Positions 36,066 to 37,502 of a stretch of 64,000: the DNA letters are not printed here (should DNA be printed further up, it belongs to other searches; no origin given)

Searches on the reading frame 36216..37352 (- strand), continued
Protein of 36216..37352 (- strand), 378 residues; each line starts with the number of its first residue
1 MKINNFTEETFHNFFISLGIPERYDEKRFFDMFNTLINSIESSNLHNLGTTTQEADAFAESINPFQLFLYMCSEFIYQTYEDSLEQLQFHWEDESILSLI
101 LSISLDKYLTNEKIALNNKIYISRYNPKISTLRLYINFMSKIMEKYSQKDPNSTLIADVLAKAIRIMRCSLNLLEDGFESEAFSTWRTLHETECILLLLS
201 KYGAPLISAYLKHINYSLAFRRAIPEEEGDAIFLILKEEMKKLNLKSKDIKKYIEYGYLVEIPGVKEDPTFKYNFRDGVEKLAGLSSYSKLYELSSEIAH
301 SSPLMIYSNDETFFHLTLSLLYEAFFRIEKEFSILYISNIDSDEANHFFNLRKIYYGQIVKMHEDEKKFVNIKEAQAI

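Call 31: fold_search(model_id=the predicted structure, library=pdb)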
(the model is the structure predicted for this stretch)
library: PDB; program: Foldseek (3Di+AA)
matches with E <= 10: 150; with E <= 0.001: 0
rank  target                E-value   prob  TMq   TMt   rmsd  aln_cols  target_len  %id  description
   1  9dgk_A                7.5e-01  0.23  0.21  0.23  18.0       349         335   14  The Retinoblastoma Protein with Mutation M704V (released 2025-02-19)
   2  8j07_k9               8.8e-01  0.08  0.12  0.02  48.5       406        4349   14  96nm repeat of human respiratory doublet microtubule and associated axonemal complexes (released 2023-07-26)
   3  9lm7_A                9.6e-01  0.08  0.14  0.14  18.4       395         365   12  Crystal structrue of bvFP-Pr1-88.4 (released 2026-01-28)
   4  8t4f_A                9.6e-01  0.08  0.12  0.09  24.1       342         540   13  Transporter associated with antigen processing (TAP) bound to the 9-mer peptide RRYQKSTEL (released 2024-06-19)
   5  8t4h_A                9.6e-01  0.08  0.11  0.09  23.9       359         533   13  Transporter associated with antigen processing (TAP) bound to the 8-mer peptide RRYQSTEL (released 2024-06-19)
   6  2ps6_A                1.3e+00  0.09  0.16  0.17  24.6       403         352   11  N225D/S229T trichodiene synthase (released 2007-12-18)
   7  8f7n                  1.3e+00  0.08  0.13  0.13  30.1       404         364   13  Crystal structure of chemoreceptor McpZ ligand sensing domain (released 2023-07-05)
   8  8vp9_A                1.3e+00  0.06  0.11  0.07  23.3       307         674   10  Cryo-EM structure of the cysteine-free ABC transporter PCAT1 bound with ADP and Substrate (released 2024-10-30)
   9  9n61_A                1.4e+00  0.08  0.15  0.11  17.2       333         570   12  Transporter associated with antigen processing (TAP) bound to the 9-mer peptide RRYQKSTEL and ATP (released 2025-09-03)
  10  6v9z_A                1.4e+00  0.04  0.10  0.07  24.4       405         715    9  Cryo-EM structure of PCAT1 bound to its CtA peptide substrate (released 2020-01-22)
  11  8ipq_A                1.5e+00  0.05  0.11  0.10  24.1       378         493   11  Cryo-EM structure of heme transporter CydDC from Mycobacterium smegmatis in the inward facing apo state (released 2023-06-14)
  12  9azl_A                1.5e+00  0.05  0.09  0.06  22.4       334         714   10  Cryo-EM structure of the ABC transporter PCAT1 bound with MgADP class1 (released 2024-10-30)
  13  3wme                  1.6e+00  0.06  0.11  0.08  20.4       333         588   11  Crystal structure of an inward-facing eukaryotic ABC multidrug transporter (released 2014-03-19)
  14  4ry2_A                1.6e+00  0.05  0.12  0.08  25.2       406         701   10  Crystal structure of the peptidase-containing ABC transporter PCAT1 (released 2015-07-22)
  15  9baa_A                1.6e+00  0.04  0.12  0.11  23.8       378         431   12  Cryo-EM structure of the ABC transporter PCAT1 bound with Mg_class_1 (released 2024-10-30)
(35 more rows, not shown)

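Call 32: search_protein_families(library=pfam, alignment_id=A1, max_evalue=5)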
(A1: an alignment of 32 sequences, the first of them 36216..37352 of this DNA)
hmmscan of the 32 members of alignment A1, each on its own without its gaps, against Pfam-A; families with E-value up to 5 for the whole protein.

A. member 1, window:36216-37352:- (378 aa): 1 family
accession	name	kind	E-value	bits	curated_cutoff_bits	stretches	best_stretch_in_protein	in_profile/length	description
PF18928.5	DUF5677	-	1.3e-11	45.3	27.1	1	159-307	7-156/166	Family of unknown function (DUF5677)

B. families by the number of members that match (of 32 scanned): 14 families
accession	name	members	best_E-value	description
PF18928.5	DUF5677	32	2e-15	Family of unknown function (DUF5677)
PF21582.3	CBM30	2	0.018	Carbohydrate binding domain 30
PF07599.16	DUF1563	1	0.037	Protein of unknown function (DUF1563)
PF01895.24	PhoU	1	0.054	PhoU domain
PF21515.2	Gp6_2nd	1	0.061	Baseplate wedge protein gp6, domain II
PF24751.1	DUF7696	1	0.062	Family of unknown function (DUF7696)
PF17643.6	TssR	1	0.07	TssR protein N-terminal barrel domain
PF12663.12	DUF3788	1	0.074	Protein of unknown function (DUF3788)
PF20728.2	Nairovirus_NSm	1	0.075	Nairovirus NSm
PF09325.15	Vps5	1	0.086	Vps5 C terminal like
PF13446.11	RPT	1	0.087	A repeated domain in UCH-protein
PF01609.27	DDE_Tnp_1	1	0.11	Transposase DDE domain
PF12700.13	HlyD_2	1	0.14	HlyD family secretion protein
PF01664.22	Reo_sigma1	1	0.25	Reovirus viral attachment protein sigma 1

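Call 33: search_solved_structures(query=A1, max_evalue=10)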
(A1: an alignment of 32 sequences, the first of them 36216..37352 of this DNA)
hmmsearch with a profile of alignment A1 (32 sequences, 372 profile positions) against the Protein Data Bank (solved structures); distinct sequences matched with E-value up to 10: 2.
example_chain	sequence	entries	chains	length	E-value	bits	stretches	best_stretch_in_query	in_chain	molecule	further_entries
1wmx_A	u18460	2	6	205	0.93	11.8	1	241-280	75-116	COG3291: FOG: PKD repeat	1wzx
2c24_A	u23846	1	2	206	0.95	11.8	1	241-280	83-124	ENDOGLUCANASE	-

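Call 35: fold_search(model_id=the predicted structure, library=viral)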
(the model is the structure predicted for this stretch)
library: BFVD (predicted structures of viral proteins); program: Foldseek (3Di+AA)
matches with E <= 10: 119; with E <= 0.001: 0
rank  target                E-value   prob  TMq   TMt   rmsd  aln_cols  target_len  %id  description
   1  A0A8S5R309            3.2e-01  0.14  0.14  0.12  22.8       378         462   11  Minor tail protein [Myoviridae sp. ctxi06]
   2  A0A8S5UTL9            4.5e-01  0.10  0.14  0.08  34.1       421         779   10  Uncharacterized protein [Myoviridae sp. ctYA416]
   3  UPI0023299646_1       6.0e-01  0.13  0.16  0.09  19.0       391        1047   11  (no name look-up for this kind of identifier)
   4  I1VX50                6.3e-01  0.06  0.10  0.07  38.8       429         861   14  (no name in the UniProt tables at hand)
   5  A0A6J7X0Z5            7.1e-01  0.11  0.14  0.10  47.0       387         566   13  Uncharacterized protein [uncultured Caudovirales phage]
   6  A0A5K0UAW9            9.2e-01  0.03  0.09  0.03  45.7       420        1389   15  DNA repair exonuclease [Yasminevirus sp. GU-2018]
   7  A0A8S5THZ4            1.0e+00  0.08  0.13  0.11  27.2       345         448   14  Uncharacterized protein [Myoviridae sp. ctIty1]
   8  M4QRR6                1.1e+00  0.04  0.10  0.05  27.6       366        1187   16  Uncharacterized protein [Synechococcus phage S-SKS1]
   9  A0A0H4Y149            1.3e+00  0.07  0.15  0.14  20.3       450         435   10  Intermediate transcription factor 3 small subunit [Salmon gill poxvirus]
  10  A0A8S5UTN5            1.3e+00  0.06  0.14  0.14  22.9       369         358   17  Uncharacterized protein [Myoviridae sp. ctYA416]
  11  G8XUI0                1.6e+00  0.06  0.13  0.12  40.1       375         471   11  Regulatory protein IE1 [Aotine betaherpesvirus 1]
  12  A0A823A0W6            1.6e+00  0.05  0.12  0.13  35.5       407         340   14  (no name in the UniProt tables at hand)
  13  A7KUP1                1.6e+00  0.03  0.10  0.09  34.1       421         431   11  (no name in the UniProt tables at hand)
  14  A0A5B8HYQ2            1.6e+00  0.05  0.13  0.09  23.2       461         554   12  Uncharacterized protein [Mimiviridae sp. ChoanoV1]
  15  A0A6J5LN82            1.7e+00  0.08  0.12  0.12  43.0       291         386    9  Uncharacterized protein (Fragment) [uncultured Caudovirales phage]
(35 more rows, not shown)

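Call 45: search_protein_families(library=phrogs, proteins=[window:36216-37352:-], max_evalue=1)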
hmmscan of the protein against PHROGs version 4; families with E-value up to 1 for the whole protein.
window:36216-37352:- (378 aa): 1 family
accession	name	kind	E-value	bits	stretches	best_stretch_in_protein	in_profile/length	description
phrog_27456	-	unknown function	5.4e-05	23.9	1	154-302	111-262/341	-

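Call 49: search_dna_similar(query=window:36216-37352:-, collection=plasmids, mode=protein, max_evalue=0.01, max_rows=20)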
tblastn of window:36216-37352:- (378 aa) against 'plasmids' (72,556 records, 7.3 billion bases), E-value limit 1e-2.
Records with a match: 1; places in all: 1; records where one place covers at least 80% of the query: 0.
Best place of each record, by identity: <60% 1.
By first word of the organism name: Spirosoma 1.
By predicted mobility (MOB-suite, as given by PLSDB): non-mobilizable 1.
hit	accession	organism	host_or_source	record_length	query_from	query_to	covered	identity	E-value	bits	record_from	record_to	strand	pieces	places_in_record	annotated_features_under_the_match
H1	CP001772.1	Spirosoma linguale DSM 74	-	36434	125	213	24%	30.6%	1e-4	52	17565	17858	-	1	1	hypothetical protein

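Call 50: search_dna_similar(query=window:36216-37352:-, collection=phages, mode=protein, max_evalue=0.01, max_rows=20)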
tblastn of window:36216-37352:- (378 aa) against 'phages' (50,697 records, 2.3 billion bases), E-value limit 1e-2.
No match.

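Call 51: get_annotated_region(hit=H1, flank=5000)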
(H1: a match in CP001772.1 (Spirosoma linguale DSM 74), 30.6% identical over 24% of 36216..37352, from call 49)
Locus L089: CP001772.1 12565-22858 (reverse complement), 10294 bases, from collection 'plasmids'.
description: Spirosoma linguale DSM 74 plasmid pSLIN03, complete sequence
organism: Spirosoma linguale DSM 74 (NCBI taxid 504472)
taxonomy: Bacteria; Bacteroidota; Cytophagia; Cytophagales; Cytophagaceae; Spirosoma; Spirosoma linguale; Spirosoma linguale DSM 74
host: -; source: -; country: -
typing (MOB-suite, as given by PLSDB): non-mobilizable
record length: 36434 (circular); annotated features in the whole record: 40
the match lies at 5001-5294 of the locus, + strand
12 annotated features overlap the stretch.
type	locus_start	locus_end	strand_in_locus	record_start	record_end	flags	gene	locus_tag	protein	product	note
CDS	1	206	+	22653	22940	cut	-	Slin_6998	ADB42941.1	plasmid maintenance system antidote protein, XRE family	-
CDS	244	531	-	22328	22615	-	-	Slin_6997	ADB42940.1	hypothetical protein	-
CDS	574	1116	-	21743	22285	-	-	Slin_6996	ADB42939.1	ATPase-like protein involved in chromosome partitioning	-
CDS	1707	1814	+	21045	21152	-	-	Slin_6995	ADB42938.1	hypothetical protein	-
CDS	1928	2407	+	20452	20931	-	-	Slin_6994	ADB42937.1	hypothetical protein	-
CDS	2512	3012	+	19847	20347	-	-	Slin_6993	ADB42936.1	hypothetical protein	-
CDS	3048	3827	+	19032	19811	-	-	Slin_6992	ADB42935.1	transposase IS4 family protein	-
CDS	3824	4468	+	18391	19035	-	-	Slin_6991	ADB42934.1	hypothetical protein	-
CDS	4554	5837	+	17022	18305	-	-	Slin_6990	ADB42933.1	hypothetical protein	-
CDS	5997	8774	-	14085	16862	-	-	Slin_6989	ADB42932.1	small GTP-binding protein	-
CDS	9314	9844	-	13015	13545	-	-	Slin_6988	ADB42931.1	Integrase catalytic region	-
CDS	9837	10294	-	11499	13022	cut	-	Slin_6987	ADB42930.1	RNA-directed DNA polymerase (Reverse transcriptase)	-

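Call 52: search_protein_families(library=pfam, proteins=[L089:4554-5837:+], max_evalue=0.01)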
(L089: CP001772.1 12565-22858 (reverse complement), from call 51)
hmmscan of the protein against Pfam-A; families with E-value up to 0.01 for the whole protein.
L089:4554-5837:+ (427 aa): 1 family
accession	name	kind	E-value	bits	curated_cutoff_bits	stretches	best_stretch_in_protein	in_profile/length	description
PF18928.5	DUF5677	-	7.3e-29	101.4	27.1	1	188-347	2-160/166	Family of unknown function (DUF5677)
